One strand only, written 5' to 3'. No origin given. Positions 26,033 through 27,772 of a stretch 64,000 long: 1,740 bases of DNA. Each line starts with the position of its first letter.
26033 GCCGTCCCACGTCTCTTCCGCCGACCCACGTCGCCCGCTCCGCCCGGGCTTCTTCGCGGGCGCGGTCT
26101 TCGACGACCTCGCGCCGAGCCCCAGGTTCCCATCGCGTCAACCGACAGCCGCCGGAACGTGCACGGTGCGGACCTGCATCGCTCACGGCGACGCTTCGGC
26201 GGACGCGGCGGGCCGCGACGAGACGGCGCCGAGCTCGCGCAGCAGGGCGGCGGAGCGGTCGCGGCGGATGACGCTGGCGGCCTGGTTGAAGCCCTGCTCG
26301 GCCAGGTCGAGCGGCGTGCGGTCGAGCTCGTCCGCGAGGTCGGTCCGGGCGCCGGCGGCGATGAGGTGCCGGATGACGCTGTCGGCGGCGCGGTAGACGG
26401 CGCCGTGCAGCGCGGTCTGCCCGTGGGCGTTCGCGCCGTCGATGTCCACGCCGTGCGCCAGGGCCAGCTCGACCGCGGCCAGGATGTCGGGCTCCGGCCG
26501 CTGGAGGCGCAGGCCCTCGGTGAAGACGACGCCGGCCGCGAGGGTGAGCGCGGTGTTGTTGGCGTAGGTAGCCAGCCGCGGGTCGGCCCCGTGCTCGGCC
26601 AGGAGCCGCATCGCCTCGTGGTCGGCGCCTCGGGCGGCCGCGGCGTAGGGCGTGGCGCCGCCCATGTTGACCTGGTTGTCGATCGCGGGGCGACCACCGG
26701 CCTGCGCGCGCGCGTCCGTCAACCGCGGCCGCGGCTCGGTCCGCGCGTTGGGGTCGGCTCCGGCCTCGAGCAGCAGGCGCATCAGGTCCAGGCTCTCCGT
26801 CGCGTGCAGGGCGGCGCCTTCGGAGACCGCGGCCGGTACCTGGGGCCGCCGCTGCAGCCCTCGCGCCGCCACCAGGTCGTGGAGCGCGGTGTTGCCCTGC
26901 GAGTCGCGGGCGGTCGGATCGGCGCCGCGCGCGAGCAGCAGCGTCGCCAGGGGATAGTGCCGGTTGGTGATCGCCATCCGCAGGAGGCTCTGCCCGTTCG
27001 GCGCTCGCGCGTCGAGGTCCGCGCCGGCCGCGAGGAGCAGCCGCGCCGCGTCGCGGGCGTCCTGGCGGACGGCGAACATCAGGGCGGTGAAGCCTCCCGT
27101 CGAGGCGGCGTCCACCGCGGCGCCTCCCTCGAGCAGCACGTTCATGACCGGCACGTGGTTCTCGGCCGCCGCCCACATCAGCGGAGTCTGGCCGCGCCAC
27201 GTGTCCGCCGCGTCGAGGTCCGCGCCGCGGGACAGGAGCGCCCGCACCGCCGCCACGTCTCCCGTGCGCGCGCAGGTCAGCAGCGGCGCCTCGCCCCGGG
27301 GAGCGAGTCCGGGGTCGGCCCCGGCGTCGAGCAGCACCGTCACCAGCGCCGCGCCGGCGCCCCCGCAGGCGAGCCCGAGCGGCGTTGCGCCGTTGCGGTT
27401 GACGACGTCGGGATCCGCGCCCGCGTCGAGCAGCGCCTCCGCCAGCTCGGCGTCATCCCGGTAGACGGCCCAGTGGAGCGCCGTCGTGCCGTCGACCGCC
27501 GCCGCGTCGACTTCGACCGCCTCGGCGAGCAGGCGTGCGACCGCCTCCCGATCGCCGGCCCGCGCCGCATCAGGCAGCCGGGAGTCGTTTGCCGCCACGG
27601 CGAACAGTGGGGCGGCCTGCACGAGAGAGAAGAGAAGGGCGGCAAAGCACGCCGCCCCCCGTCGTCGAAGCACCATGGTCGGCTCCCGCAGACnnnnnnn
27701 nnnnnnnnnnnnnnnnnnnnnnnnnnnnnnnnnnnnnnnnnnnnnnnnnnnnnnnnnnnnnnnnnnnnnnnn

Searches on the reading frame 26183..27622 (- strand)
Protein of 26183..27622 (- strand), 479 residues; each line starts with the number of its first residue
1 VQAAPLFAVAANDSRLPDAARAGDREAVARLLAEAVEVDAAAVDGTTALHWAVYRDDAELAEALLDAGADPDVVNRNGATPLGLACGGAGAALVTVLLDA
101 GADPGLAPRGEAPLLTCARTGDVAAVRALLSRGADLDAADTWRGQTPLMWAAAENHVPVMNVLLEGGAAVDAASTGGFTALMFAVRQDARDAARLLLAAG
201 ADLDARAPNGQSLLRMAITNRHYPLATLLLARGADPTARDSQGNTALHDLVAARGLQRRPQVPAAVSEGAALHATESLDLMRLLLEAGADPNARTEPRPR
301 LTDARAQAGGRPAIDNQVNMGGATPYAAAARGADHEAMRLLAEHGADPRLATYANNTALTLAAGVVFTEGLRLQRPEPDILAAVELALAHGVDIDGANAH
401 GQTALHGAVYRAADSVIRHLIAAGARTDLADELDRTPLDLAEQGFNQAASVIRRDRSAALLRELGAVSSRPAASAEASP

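Call 11: search_protein_families(library=pfam, proteins=[window:26183-27622:-], max_evalue=0.001)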
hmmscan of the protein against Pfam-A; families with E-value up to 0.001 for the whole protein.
window:26183-27622:- (479 aa): 6 families
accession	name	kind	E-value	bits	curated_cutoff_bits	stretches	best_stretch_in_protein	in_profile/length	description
PF12796.13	Ank_2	-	2.1e-52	176.1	27.3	4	115-206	2-89/90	Ankyrin repeats (3 copies)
PF00023.36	Ank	-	4.8e-44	146.3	21.1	3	44-75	1-32/33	Ankyrin repeat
PF13637.12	Ank_4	-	4.1e-35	119.5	22.7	4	116-164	3-50/50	Ankyrin repeats (many copies)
PF13606.12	Ank_3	-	2.1e-32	107.4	22.3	1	144-171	2-29/30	Ankyrin repeat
PF13857.12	Ank_5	-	1.2e-29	102.5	27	3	163-217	1-56/56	Ankyrin repeats (many copies)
PF24521.3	Ank_KRIT1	-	2.4e-08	34.3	80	1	9-100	15-107/149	KRIT1 ankyrin-repeats domain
